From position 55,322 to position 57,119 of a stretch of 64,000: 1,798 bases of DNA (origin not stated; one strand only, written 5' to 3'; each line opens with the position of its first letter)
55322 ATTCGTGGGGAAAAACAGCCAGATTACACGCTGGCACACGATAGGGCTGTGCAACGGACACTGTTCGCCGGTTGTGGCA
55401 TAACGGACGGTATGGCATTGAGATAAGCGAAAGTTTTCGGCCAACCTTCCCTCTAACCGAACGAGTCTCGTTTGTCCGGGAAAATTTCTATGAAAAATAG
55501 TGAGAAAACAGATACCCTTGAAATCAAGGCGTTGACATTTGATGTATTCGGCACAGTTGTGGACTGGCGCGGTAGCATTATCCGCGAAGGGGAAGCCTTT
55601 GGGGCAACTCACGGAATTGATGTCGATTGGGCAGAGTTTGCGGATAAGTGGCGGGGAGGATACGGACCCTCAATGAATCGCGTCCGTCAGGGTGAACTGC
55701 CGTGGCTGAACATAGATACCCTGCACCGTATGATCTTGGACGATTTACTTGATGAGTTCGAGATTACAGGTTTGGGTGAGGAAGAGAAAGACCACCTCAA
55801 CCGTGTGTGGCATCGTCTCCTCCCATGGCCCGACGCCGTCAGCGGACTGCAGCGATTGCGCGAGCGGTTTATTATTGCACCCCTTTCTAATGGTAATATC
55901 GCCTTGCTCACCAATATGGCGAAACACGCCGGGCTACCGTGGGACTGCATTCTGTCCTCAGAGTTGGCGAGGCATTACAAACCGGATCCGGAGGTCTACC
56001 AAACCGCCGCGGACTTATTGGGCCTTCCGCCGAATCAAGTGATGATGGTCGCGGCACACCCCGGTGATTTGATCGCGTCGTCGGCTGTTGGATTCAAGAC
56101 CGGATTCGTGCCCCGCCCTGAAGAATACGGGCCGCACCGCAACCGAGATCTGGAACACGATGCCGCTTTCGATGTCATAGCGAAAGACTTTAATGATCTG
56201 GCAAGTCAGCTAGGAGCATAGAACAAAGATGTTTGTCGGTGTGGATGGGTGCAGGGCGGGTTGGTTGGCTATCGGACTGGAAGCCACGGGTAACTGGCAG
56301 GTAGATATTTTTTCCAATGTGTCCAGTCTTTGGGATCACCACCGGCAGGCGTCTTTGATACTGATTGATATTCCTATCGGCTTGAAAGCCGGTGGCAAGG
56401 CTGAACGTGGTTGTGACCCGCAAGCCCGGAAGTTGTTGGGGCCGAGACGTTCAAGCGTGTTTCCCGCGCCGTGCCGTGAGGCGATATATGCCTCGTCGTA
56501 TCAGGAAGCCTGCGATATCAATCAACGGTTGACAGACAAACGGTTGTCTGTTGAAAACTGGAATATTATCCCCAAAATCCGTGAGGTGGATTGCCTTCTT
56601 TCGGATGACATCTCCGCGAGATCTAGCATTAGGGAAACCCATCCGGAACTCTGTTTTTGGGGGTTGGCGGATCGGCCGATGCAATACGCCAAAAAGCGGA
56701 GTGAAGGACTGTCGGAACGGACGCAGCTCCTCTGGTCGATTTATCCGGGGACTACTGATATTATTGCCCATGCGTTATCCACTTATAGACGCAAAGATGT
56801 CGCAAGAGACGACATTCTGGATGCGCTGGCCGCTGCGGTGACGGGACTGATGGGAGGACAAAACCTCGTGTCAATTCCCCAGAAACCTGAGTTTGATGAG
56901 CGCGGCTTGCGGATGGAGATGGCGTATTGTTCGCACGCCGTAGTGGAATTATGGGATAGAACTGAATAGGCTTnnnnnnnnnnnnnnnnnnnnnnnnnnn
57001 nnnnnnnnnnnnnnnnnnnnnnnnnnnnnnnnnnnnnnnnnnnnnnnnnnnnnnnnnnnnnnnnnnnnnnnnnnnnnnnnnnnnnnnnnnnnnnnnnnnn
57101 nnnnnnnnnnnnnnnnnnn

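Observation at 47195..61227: Dense oxidative 'island' bounded by a PAS histidine kinase and a sigma54 response regulator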

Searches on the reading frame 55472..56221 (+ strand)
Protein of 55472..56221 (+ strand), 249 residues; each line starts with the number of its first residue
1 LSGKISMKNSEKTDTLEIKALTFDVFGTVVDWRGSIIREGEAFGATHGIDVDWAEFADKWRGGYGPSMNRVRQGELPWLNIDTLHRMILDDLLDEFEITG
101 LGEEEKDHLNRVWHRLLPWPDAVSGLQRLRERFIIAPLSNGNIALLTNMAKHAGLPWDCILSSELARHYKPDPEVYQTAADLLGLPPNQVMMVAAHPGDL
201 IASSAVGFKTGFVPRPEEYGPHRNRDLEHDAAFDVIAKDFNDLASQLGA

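Call 3: search_protein_families(library=pfam, proteins=[window:55472-56221:+], max_evalue=0.01)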
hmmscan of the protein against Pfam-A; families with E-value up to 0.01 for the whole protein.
window:55472-56221:+ (249 aa): 3 families
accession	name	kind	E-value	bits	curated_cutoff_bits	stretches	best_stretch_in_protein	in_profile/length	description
PF00702.32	Hydrolase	-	4e-17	63.7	26.4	1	18-202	1-186/191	haloacid dehalogenase-like hydrolase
PF13419.12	HAD_2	-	1.6e-07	32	23.8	1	106-211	70-176/178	Haloacid dehalogenase-like hydrolase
PF13242.12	Hydrolase_like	-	0.0049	17.2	22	1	170-242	4-74/75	HAD-hyrolase-like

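Call 26: search_protein_families(library=ncbifam, proteins=[window:55472-56221:+], max_evalue=0.001)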
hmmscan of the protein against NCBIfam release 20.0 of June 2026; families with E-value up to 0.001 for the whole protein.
window:55472-56221:+ (249 aa): 9 families
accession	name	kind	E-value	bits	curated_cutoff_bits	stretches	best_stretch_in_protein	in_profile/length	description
TIGR01428.1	HAD_type_II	equivalog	6.1e-50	170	125.4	1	18-218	1-195/197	haloacid dehalogenase type II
TIGR01493.1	HAD-SF-IA-v2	subfamily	6.1e-23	81.9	39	1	107-204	67-159/161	HAD-IA family hydrolase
NF009695.0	PRK13222.1-2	equivalog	4.5e-07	29.6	225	1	117-247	94-222/226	phosphoglycolate phosphatase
TIGR02252.1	DREG-2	subfamily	4.8e-07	29.8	155.2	1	19-195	1-185/203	HAD hydrolase, REG-2-like, family IA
TIGR02253.1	CTE7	subfamily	9.8e-07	28.8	169.75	1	92-210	69-191/221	TIGR02253 family HAD-type hydrolase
NF008087.0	PRK10826.1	equivalog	6.4e-06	25.9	191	1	157-219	135-197/222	hexitol phosphatase HxpB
NF009804.0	PRK13288.1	equivalog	7.9e-06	25.5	218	1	157-213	125-181/215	pyrophosphatase PpaX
NF008610.0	PRK11587.1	equivalog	1.9e-05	24.1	282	1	120-219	86-187/219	sugar phosphatase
TIGR01454.1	AHBA_synth_RP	hypoth_equivalog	0.00022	20.9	246.65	1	158-210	119-171/205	AHBA synthesis associated protein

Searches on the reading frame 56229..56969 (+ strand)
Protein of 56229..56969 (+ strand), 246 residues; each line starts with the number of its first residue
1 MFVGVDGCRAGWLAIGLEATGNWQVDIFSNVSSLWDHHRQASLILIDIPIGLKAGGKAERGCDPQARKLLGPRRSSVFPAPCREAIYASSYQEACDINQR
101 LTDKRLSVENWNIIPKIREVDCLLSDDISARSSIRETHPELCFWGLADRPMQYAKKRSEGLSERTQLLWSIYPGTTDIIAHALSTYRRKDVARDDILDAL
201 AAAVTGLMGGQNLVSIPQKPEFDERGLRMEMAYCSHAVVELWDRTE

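Call 8: search_protein_families(library=pfam, proteins=[window:56229-56969:+], max_evalue=0.01)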
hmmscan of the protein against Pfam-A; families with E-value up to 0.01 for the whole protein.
window:56229-56969:+ (246 aa): 1 family
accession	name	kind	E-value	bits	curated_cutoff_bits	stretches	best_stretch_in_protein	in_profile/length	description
PF04250.19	DUF429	-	2.1e-58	198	23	1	4-221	1-213/214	Protein of unknown function (DUF429)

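Call 14: find_encoding_contigs(protein=window:56229-56969:+, flank=10000, max_places=6)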
Protein window:56229-56969:+ (246 aa): 3 contigs read that carry it; 2 places shown.
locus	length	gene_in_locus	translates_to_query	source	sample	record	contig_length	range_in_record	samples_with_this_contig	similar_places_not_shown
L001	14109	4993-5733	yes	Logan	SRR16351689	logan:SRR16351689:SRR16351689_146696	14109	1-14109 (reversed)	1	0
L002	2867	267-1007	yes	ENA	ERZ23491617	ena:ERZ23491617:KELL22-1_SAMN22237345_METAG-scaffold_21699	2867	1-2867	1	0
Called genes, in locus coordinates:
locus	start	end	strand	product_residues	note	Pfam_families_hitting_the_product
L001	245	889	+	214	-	PF06283:ThuA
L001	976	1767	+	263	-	PF05721:PhyH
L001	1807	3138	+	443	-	PF02012:BNR (faint), PF13088:BNR_2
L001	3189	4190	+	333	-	PF01408:GFO_IDH_MocA, PF22725:GFO_IDH_MocA_C3, PF02894:GFO_IDH_MocA_C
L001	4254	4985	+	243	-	PF00702:Hydrolase, PF13419:HAD_2 (weak)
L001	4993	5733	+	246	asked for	PF04250:DUF429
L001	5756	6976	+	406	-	PF05721:PhyH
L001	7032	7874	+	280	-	PF04909:Amidohydro_2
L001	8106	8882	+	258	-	PF05721:PhyH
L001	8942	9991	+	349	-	PF13859:BNR_3 (weak), PF13088:BNR_2, PF02012:BNR (faint)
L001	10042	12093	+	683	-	PF00989:PAS, PF08448:PAS_4, PF13426:PAS_9, PF08447:PAS_3, PF00989:PAS, PF08447:PAS_3, PF08448:PAS_4, PF13426:PAS_9, +8 more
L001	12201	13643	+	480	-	PF00072:Response_reg, PF00158:Sigma54_activat, PF14532:Sigma54_activ_2, PF07728:AAA_5, PF25601:AAA_lid_14, PF02954:HTH_8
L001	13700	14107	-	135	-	?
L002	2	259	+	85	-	?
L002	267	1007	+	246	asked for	PF04250:DUF429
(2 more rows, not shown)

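Call 15: find_homologous_proteins(query=window:56229-56969:+, max_evalue=1e-10)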
Query window:56229-56969:+ (246 aa): 6686 proteins with E <= 1e-10 among 7292 candidates; the best 120 are listed.
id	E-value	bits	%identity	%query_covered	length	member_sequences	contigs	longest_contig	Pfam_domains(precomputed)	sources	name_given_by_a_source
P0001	1.1e-164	564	100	100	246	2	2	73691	PF04250.20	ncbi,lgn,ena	-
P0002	1.5e-138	479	87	98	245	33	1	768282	PF04250.20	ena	-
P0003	2.4e-138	478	85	100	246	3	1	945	PF04250.20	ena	-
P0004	2.8e-136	471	85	100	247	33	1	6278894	PF04250.20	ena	-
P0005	1.0e-135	470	87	97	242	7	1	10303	PF04250.20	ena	-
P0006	1.1e-135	469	86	97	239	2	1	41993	PF04250.20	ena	-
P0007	4.8e-135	467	85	98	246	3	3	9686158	PF04250.20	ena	-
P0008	5.9e-135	467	85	98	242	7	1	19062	PF04250.20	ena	-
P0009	8.0e-135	467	86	97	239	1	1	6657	PF04250.20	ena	-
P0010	9.1e-135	466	86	97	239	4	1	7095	PF04250.20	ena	-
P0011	1.8e-134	465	85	98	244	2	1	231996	PF04250.20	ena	-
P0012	2.0e-134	465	85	98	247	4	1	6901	PF04250.20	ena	-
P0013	6.9e-134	464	83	99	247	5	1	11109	PF04250.20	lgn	-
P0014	1.0e-133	463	84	100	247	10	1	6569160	PF04250.20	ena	-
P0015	1.9e-133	462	84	98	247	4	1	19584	PF04250.20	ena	-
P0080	2.0e-108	380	71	95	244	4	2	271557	PF04250.20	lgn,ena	-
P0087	8.0e-96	339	65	95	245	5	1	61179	PF04250.20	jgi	jgi:predicted RNase H-like nuclease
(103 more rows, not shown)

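Call 16: find_encoding_contigs(protein=P0004, flank=10000, max_places=2)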
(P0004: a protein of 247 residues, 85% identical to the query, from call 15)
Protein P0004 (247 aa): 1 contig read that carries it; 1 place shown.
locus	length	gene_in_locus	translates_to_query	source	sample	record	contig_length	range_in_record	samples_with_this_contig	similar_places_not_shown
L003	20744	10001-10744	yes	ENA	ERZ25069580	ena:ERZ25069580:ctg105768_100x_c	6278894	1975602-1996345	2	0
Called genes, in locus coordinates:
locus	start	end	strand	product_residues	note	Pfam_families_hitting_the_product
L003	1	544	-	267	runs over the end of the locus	PF05721:PhyH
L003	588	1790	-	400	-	-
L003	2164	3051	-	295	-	PF05721:PhyH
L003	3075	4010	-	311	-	PF02719:Polysacc_synt_2 (weak), PF01370:Epimerase, PF04321:RmlD_sub_bind (weak), PF05368:NmrA (weak), PF16363:GDP_Man_Dehyd (weak), PF13460:NAD_binding_10, PF01073:3Beta_HSD, PF07993:NAD_binding_4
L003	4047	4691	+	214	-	PF06283:ThuA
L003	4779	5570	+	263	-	PF05721:PhyH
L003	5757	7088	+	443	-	PF02012:BNR (faint), PF13088:BNR_2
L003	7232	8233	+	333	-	PF01408:GFO_IDH_MocA, PF22725:GFO_IDH_MocA_C3, PF02894:GFO_IDH_MocA_C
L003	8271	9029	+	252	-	-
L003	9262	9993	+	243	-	PF00702:Hydrolase, PF13419:HAD_2 (weak)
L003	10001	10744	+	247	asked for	PF04250:DUF429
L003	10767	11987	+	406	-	PF05721:PhyH (weak)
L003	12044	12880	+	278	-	PF04909:Amidohydro_2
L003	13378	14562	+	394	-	PF02746:MR_MLE_N, PF13378:MR_MLE_C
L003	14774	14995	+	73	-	-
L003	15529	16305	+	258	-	PF05721:PhyH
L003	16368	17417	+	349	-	PF24316:Tli3 (faint), PF13088:BNR_2, PF13859:BNR_3, PF02012:BNR (faint)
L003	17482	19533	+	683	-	PF00989:PAS, PF08448:PAS_4, PF13426:PAS_9, PF08447:PAS_3, PF00989:PAS, PF08447:PAS_3, PF08448:PAS_4, PF13426:PAS_9, +8 more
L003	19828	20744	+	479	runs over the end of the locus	PF00072:Response_reg, PF00158:Sigma54_activat, PF14532:Sigma54_activ_2, PF07728:AAA_5, PF25601:AAA_lid_14, PF02954:HTH_8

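Call 17: find_encoding_contigs(protein=P0080, flank=10000, max_places=2)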
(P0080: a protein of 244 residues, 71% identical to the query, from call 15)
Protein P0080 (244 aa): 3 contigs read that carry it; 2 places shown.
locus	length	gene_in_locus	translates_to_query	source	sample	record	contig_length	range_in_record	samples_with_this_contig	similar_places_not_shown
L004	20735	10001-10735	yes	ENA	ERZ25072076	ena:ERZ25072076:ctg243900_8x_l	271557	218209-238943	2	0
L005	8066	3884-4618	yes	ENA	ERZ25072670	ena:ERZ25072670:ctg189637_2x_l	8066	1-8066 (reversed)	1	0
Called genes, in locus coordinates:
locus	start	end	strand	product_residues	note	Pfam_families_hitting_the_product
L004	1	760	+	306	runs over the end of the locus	-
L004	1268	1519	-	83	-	-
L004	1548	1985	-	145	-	-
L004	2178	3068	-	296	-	PF05721:PhyH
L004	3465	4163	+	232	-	PF06283:ThuA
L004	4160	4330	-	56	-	-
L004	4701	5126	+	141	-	PF07883:Cupin_2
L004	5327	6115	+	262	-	PF05721:PhyH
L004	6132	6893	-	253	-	PF01370:Epimerase, PF04321:RmlD_sub_bind (weak), PF05368:NmrA (weak), PF16363:GDP_Man_Dehyd, PF13460:NAD_binding_10 (weak), PF01073:3Beta_HSD, PF02719:Polysacc_synt_2 (weak), PF07993:NAD_binding_4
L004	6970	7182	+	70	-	-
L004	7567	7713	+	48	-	-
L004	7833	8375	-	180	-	-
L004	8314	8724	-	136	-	-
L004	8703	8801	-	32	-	-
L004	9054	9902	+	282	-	PF00389:2-Hacid_dh, PF02826:2-Hacid_dh_C, PF03446:NAD_binding_2 (weak)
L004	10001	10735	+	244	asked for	PF04250:DUF429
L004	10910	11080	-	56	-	-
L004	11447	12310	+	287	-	PF08450:SGL (faint), PF01436:NHL (weak)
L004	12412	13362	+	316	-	PF01408:GFO_IDH_MocA, PF22725:GFO_IDH_MocA_C3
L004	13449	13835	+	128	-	-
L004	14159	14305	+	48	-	-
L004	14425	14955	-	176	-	-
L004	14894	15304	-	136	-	-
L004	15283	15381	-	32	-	-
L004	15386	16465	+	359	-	-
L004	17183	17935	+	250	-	PF13036:LpoB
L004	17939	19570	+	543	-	-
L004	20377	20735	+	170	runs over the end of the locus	PF06739:SBBP (weak)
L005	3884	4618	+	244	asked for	PF04250:DUF429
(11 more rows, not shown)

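Call 18: find_encoding_contigs(protein=P0087, flank=10000, max_places=2)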
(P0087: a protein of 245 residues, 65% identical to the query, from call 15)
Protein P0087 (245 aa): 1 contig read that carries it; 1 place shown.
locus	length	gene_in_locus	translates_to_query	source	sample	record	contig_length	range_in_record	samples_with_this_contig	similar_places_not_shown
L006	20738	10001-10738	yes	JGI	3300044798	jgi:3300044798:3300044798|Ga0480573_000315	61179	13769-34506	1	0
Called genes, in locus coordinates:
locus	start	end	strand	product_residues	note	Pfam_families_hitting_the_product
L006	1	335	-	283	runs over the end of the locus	PF13610:DDE_Tnp_IS240, PF13683:rve_3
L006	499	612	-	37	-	-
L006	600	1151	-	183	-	-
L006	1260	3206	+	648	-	PF25778:DUF7948, PF06739:SBBP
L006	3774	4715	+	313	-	PF01497:Peripla_BP_2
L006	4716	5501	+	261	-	PF01902:Diphthami_syn_2_N, PF28410:Diphthami_syn_2_C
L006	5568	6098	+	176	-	PF02572:CobA_CobO_BtuR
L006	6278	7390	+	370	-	PF01032:FecCD, PF00950:ABC-3 (weak)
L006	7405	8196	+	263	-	PF00005:ABC_tran, PF02463:SMC_N (faint), PF13304:AAA_21 (faint)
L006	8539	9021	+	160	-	PF18753:Nmad2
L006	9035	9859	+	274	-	PF18754:Nmad3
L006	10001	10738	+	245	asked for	PF04250:DUF429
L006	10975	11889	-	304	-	PF00733:Asn_synthase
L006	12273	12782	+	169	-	PF13482:RNase_H_2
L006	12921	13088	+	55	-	-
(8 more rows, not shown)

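Call 20: find_related_loci(query=A1, collection=genome_contigs, flank=10000)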
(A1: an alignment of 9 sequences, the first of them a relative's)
Query A1 (246 aa) in genome_contigs; peptide patterns used: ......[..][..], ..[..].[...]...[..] (x = any residue, [..] = any of these).
102 stretches matched a pattern; 71 encode a relative of the query (tblastn E <= 1e-3); 71 distinct loci.
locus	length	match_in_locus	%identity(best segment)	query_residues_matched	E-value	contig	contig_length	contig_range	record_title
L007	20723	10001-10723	85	1-241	8e-139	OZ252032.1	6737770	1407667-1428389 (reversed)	MAG: Candidatus Poribacteria bacterium isolate aa3f26ad-70d9-470a-add4-ad97223fdacd genome assembly, chromosome: 1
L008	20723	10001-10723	85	1-241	2e-138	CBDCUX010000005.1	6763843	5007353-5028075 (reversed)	MAG: Candidatus Poribacteria bacterium isolate e6ba5316-27cc-4a72-bad8-a94c688688a0 genome assembly, contig: contig_5, w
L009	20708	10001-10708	86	1-236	3e-138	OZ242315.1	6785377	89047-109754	MAG: Candidatus Poribacteria bacterium isolate 55818b94-eea9-47de-9476-a843df335cd7 genome assembly, chromosome: 1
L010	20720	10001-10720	85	1-240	5e-138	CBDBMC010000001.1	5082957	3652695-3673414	MAG: Candidatus Poribacteria bacterium isolate ca8204a3-33b7-44e1-a19a-5b07964ae9a8 genome assembly, contig: contig_1, w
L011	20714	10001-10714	85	1-238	2e-136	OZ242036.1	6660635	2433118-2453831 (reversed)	MAG: Candidatus Poribacteria bacterium isolate 54b3e0b4-8990-4cd1-959a-c9693763f33b genome assembly, chromosome: 1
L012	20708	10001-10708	86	1-236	2e-136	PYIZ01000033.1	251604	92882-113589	MAG: Candidatus Poribacteria bacterium isolate PCPOR2b Ga0206366_133, whole genome shotgun sequence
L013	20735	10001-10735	84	1-245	5e-136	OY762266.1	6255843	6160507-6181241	MAG: Candidatus Poribacteria bacterium isolate f15cbddf-0c87-47e8-aab1-4ca568006f86 genome assembly, chromosome: 1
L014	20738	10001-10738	80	1-246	4e-136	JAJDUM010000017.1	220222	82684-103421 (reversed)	MAG: Candidatus Poribacteria bacterium isolate jk18x1bzbins.78 k141_1483642, whole genome shotgun sequence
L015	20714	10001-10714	84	1-238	1e-135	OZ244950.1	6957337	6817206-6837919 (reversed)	MAG: Candidatus Poribacteria bacterium isolate 1741874c-865a-47cd-958f-7fa2b3d0eca7 genome assembly, chromosome: 1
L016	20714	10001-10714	84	1-238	3e-135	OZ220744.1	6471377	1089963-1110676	MAG: Candidatus Poribacteria bacterium isolate 67f587a8-c379-43ee-8694-439c00dbce40 genome assembly, chromosome: 1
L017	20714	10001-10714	84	1-238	2e-135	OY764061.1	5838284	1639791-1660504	MAG: Candidatus Poribacteria bacterium isolate 89293177-375a-4259-af6b-6508537173d0 genome assembly, chromosome: 1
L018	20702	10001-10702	87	1-234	2e-135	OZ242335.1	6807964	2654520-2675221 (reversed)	MAG: Candidatus Poribacteria bacterium isolate 0e18bbbf-3c5b-4f4e-9be4-718f64127597 genome assembly, chromosome: 1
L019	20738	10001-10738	79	1-246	2e-134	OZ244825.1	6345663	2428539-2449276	MAG: Candidatus Poribacteria bacterium isolate 9ee73198-b11f-455e-92bc-43fc746e3fb5 genome assembly, chromosome: 1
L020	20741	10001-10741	80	1-246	4e-133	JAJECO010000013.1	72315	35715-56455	MAG: Candidatus Poribacteria bacterium isolate jk18xAbins.25 k141_500047, whole genome shotgun sequence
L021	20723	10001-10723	80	1-241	2e-132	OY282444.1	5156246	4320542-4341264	MAG: uncultured Poribacteria bacterium genome assembly, chromosome: 1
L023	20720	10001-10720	80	1-240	4e-128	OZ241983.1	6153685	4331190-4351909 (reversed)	MAG: Candidatus Poribacteria bacterium isolate 364a25e6-8d4f-453a-8db8-f2b726c437a0 genome assembly, chromosome: 1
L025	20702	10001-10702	71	1-234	2e-110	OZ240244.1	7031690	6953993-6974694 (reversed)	MAG: Candidatus Poribacteria bacterium isolate 530b1872-db39-4376-9dde-5bfc35f27194 genome assembly, chromosome: 1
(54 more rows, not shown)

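Call 27: search_protein_families(library=ncbifam, proteins=[window:56229-56969:+], max_evalue=0.001)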
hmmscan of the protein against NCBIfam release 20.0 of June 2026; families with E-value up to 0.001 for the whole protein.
window:56229-56969:+ (246 aa): 0 families

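Call 65: search_protein_families(library=pfam, proteins=[L025:486-3764:-, L025:3784-4536:-, L025:4652-5524:-, L025:12388-13758:-, L025:14226-15155:+, L025:15172-15975:+, L025:15999-16550:+, L025:16591-18069:-, L025:18200-19444:-, L025:19994-20680:-], max_evalue=0.0001)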
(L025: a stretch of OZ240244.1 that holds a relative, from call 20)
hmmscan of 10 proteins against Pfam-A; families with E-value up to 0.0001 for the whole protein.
L025:486-3764:- (1092 aa): 3 families
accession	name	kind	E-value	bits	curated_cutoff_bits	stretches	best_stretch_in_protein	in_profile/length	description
PF07669.17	Eco57I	-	2.9e-22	80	25.3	1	584-799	1-135/171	Eco57I restriction-modification methylase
PF20473.4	MmeI_Mtase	-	4.5e-09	36.3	27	1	494-616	8-96/259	MmeI, DNA-methyltransferase domain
PF25120.1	DUF7814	-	4.1e-06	27.1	27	1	252-295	122-165/228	Domain of unknown function (DUF7814)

L025:3784-4536:- (250 aa): 1 family
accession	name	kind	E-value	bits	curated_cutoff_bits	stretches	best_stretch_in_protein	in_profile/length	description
PF05721.19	PhyH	-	6.9e-16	59.6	22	1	13-200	1-212/213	Phytanoyl-CoA dioxygenase (PhyH)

L025:4652-5524:- (290 aa): 0 families

L025:12388-13758:- (456 aa): 1 family
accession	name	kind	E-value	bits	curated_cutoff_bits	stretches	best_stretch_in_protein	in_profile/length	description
PF03577.20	Peptidase_C69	-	1.9e-14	53.9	23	1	18-243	1-237/402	Peptidase family C69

L025:14226-15155:+ (309 aa): 1 family
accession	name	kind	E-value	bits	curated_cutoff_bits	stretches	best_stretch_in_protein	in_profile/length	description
PF05721.19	PhyH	-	9.6e-09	36.3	22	1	95-227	54-211/213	Phytanoyl-CoA dioxygenase (PhyH)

L025:15172-15975:+ (267 aa): 1 family
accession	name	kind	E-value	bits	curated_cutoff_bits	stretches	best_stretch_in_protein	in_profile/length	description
PF03009.23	GDPD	-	8e-26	92.1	23.6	1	10-252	1-242/244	Glycerophosphoryl diester phosphodiesterase family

L025:15999-16550:+ (183 aa): 2 families
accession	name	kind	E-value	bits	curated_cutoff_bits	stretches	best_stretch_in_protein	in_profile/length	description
PF13563.12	2_5_RNA_ligase2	-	1.1e-38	133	27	1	15-162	1-148/152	2'-5' RNA ligase superfamily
PF02834.22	LigT_PEase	-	2.5e-06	28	23.3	1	15-83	2-80/87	LigT like Phosphoesterase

L025:16591-18069:- (492 aa): 2 families
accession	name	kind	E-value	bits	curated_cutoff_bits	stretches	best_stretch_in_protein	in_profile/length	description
PF07364.17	DUF1485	-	1e-98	330.6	22.8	1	2-288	1-288/290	Metallopeptidase family M81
PF07171.17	MlrC_C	-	2.4e-59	201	27.2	1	300-476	2-178/178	MlrC C-terminus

L025:18200-19444:- (414 aa): 1 family
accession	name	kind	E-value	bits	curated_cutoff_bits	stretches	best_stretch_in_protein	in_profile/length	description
PF01420.25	Methylase_S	-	1.3e-37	130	22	2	2-177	2-167/168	Type I restriction modification DNA specificity domain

L025:19994-20680:- (228 aa): 1 family
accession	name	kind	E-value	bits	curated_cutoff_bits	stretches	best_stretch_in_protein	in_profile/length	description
PF00361.26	Proton_antipo_M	-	8.4e-36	124.1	21.5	1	14-166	141-293/294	NADH:quinone oxidoreductase/Mrp antiporter, TM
